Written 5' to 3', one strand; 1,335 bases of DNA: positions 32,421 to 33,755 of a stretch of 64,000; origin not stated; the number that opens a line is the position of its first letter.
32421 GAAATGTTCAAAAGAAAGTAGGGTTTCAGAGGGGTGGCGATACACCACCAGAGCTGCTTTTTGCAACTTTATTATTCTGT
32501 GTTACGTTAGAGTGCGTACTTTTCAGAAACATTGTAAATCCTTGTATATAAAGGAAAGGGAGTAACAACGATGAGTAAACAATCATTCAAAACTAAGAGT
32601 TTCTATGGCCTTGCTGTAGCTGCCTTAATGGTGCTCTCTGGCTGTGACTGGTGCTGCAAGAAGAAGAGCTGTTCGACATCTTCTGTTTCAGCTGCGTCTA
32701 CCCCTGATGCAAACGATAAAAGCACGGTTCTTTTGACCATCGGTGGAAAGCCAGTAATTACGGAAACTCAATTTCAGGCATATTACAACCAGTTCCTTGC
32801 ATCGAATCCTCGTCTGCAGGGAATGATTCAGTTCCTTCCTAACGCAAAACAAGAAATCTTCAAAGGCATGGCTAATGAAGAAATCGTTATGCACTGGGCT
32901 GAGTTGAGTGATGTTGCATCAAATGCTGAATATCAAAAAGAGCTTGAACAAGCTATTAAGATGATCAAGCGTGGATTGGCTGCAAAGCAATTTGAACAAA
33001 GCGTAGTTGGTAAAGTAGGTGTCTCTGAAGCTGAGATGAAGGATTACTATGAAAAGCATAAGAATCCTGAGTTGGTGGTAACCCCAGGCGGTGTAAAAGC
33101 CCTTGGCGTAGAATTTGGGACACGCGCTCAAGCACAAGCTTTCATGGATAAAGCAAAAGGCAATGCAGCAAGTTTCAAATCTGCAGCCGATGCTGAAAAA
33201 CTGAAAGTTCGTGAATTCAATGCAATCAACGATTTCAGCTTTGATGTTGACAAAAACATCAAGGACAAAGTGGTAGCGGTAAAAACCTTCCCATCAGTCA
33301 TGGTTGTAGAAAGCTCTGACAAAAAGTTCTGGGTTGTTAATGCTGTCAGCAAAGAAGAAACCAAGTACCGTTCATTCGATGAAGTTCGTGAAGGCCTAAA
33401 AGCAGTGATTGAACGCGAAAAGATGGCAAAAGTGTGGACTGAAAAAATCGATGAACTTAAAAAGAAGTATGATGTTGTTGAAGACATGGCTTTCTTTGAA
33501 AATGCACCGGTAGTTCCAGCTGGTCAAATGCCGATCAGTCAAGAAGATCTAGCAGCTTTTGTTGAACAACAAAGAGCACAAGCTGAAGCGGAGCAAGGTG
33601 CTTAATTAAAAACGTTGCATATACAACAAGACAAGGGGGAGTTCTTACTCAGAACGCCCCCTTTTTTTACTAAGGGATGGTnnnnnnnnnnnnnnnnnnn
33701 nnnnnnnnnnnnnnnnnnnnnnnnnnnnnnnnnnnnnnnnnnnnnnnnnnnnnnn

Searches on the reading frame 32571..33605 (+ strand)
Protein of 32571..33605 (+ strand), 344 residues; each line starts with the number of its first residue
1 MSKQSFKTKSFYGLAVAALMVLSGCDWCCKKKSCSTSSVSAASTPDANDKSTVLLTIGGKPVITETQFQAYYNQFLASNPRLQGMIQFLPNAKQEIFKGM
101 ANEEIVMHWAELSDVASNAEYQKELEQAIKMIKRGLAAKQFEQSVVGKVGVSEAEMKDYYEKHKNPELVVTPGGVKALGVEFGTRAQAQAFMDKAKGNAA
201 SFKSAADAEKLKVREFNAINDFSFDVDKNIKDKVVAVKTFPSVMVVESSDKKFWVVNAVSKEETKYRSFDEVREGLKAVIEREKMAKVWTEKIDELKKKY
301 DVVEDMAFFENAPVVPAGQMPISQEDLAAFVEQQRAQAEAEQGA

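Call 11: search_protein_families(library=pfam, proteins=[window:32571-33605:+])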
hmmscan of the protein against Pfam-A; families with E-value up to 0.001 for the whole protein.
window:32571-33605:+ (344 aa): 1 family
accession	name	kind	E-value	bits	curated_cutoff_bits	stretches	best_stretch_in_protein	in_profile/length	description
PF13145.12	Rotamase_2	-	1.5e-09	39.1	27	1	151-274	1-121/121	PPIC-type PPIASE domain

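Call 15: find_encoding_contigs(protein=window:32571-33605:+, flank=10000, max_places=6)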
Protein window:32571-33605:+ (344 aa): 9 contigs read that carry it; 6 places shown.
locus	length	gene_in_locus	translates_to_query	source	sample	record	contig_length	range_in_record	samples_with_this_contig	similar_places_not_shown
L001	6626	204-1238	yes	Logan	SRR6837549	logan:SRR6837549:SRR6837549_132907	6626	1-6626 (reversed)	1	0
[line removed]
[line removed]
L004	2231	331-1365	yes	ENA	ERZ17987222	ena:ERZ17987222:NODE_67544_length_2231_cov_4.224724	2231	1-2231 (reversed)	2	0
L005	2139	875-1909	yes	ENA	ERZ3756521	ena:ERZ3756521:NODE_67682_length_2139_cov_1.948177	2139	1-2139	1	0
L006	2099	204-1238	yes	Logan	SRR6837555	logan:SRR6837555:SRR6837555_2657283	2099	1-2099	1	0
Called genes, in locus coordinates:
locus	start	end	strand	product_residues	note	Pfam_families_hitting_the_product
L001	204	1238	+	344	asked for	PF13145:Rotamase_2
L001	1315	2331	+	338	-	-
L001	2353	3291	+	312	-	PF00561:Abhydrolase_1, PF12146:Hydrolase_4, PF12697:Abhydrolase_6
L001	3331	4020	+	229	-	PF01427:Peptidase_M15, PF02557:VanY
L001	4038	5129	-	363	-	PF00962:A_deaminase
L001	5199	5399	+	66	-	-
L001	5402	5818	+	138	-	-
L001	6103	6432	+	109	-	-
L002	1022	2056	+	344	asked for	PF13145:Rotamase_2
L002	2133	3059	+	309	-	?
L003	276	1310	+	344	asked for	PF13145:Rotamase_2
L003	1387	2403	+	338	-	-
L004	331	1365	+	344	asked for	PF13145:Rotamase_2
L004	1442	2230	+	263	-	?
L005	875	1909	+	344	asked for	PF13145:Rotamase_2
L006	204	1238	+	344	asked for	PF13145:Rotamase_2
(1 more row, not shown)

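Call 57: find_homologous_proteins(query=window:32571-33605:+, max_evalue=1e-30)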
Query window:32571-33605:+ (344 aa): 25 proteins with E <= 1e-30 among 6284 candidates.
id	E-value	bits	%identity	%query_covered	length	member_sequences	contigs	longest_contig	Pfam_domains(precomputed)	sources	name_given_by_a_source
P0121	5.1e-219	744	100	100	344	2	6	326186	PF13145.13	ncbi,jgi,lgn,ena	-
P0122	1.4e-177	608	82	96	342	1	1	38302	PF13145.13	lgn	-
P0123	9.8e-177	605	82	95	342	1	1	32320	PF13145.13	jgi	jgi:peptidyl-prolyl cis-trans isomerase C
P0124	2.3e-173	594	79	96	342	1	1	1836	PF13145.13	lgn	-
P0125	2.5e-173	594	80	100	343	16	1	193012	PF13145.13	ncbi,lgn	-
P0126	9.6e-173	592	77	96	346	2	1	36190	PF13145.13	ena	-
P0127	5.2e-171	586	77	100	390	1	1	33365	PF13145.13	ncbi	-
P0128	6.3e-168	576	79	96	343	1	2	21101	PF13145.13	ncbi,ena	-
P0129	2.6e-147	508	70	94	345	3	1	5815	PF13145.13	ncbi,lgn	-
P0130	3.9e-146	505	70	94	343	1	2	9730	PF13145.13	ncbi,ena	-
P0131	1.4e-133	463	64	99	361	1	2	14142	PF13145.13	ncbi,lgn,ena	-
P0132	2.6e-133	462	63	100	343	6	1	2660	PF13145.13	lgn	-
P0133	7.7e-132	458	63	100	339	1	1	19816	PF13145.13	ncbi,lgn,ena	-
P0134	2.4e-129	449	59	99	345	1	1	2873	PF13145.13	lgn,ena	-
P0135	9.6e-126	438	59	99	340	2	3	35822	PF13145.13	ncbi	-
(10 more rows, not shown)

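Call 58: find_encoding_contigs(protein=P0125, flank=10000, max_places=3)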
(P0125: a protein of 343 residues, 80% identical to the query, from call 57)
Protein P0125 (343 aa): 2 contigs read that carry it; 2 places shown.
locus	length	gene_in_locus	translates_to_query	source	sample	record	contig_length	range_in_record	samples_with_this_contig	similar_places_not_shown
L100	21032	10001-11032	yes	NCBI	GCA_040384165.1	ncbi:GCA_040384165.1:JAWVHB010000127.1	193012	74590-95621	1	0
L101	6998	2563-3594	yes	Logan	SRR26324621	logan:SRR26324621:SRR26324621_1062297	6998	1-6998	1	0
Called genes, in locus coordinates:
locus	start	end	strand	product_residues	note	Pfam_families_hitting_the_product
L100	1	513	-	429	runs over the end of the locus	-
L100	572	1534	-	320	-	-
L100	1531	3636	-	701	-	-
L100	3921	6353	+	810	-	PF03483:B3_4, PF03484:B5, PF17759:tRNA_synthFbeta, PF03147:FDX-ACB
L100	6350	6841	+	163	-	PF01252:Peptidase_A8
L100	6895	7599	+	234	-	PF00156:Pribosyltran (weak)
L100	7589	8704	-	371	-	-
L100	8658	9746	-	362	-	-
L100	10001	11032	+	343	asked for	PF13145:Rotamase_2 (weak)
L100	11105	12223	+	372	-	-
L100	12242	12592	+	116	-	-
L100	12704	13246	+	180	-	-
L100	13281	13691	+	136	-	-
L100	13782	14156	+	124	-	-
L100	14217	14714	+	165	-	-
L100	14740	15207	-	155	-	-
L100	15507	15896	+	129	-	-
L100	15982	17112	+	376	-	-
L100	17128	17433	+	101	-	-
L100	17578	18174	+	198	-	-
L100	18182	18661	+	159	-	-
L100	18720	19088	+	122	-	-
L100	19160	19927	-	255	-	PF00005:ABC_tran, PF13304:AAA_21 (faint)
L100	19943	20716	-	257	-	PF02405:MlaE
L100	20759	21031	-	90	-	PF03840:SecG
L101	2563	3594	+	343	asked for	PF13145:Rotamase_2 (weak)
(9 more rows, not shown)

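Call 59: find_encoding_contigs(protein=P0122, flank=10000, max_places=2)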
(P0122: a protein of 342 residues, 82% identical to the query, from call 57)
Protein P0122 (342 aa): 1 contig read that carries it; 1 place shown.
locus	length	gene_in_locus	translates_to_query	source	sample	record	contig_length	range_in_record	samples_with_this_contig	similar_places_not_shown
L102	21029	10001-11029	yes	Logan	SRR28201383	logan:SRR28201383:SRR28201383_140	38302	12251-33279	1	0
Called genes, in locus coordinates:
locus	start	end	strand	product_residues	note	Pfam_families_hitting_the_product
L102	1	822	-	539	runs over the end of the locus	-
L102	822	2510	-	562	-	-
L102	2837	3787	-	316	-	-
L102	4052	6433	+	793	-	PF03483:B3_4, PF03484:B5, PF17759:tRNA_synthFbeta, PF03147:FDX-ACB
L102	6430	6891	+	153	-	PF01252:Peptidase_A8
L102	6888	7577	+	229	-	PF00156:Pribosyltran (weak)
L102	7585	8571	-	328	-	-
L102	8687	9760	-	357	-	-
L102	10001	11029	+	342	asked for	PF13145:Rotamase_2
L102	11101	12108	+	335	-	PF13145:Rotamase_2 (faint)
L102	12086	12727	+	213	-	-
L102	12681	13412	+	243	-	-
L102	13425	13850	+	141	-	-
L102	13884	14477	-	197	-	-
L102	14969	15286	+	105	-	-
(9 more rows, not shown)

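Call 73: find_encoding_contigs(protein=P0126, flank=10000, max_places=3)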
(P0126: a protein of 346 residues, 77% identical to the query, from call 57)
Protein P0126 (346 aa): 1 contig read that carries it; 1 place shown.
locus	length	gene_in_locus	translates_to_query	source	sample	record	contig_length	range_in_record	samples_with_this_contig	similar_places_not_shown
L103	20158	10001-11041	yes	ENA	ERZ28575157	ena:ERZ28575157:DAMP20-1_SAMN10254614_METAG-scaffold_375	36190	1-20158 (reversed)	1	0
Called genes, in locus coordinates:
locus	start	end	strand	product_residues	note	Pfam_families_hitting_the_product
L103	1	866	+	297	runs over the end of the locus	-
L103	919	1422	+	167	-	PF20327:DUF6622 (weak)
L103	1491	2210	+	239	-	-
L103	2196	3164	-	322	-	PF01565:FAD_binding_4, PF02873:MurB_C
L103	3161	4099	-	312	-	PF17773:UPF0176_N, PF00581:Rhodanese (weak), PF12368:Rhodanese_C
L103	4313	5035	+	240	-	-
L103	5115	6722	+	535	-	PF03483:B3_4, PF03484:B5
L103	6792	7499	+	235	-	PF17759:tRNA_synthFbeta, PF03147:FDX-ACB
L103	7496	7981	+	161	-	PF01252:Peptidase_A8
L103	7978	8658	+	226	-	PF00156:Pribosyltran (weak)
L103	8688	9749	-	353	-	-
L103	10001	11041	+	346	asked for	PF13145:Rotamase_2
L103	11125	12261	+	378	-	-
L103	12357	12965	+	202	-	-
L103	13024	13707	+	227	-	PF01427:Peptidase_M15, PF02557:VanY (weak)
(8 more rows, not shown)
